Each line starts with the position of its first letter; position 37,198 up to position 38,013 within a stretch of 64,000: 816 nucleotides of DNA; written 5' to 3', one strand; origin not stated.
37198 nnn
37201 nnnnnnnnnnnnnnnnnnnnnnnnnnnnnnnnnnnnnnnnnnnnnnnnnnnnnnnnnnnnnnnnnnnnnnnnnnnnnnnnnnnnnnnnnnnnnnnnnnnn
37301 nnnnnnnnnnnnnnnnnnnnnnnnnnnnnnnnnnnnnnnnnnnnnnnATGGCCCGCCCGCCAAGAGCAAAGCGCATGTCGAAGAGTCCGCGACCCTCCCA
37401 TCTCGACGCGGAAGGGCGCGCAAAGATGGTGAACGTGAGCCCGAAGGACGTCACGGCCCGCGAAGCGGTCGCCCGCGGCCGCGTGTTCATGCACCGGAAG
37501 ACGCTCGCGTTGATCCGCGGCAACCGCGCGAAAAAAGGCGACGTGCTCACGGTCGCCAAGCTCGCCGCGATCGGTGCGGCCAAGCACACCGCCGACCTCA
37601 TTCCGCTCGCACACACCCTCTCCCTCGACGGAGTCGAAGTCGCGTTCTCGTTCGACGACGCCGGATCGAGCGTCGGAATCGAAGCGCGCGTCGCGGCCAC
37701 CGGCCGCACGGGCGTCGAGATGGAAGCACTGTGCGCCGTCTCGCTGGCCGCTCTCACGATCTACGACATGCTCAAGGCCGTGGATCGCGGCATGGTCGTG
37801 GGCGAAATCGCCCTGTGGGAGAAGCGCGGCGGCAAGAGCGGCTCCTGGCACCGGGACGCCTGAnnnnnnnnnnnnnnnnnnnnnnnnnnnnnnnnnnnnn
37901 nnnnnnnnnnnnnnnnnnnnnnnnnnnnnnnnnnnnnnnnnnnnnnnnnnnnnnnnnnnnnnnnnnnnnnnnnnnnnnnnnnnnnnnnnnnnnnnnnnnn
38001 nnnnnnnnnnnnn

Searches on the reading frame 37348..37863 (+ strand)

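Call 69: search_protein_families(library=pfam, proteins=[window:37348-37863:+], max_evalue=0.001)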
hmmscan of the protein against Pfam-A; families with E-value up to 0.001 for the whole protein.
window:37348-37863:+ (171 aa): 1 family
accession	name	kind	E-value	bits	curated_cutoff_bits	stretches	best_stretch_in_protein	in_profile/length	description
PF01967.27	MoaC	-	8.1e-52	175.3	27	1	27-162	1-136/136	MoaC family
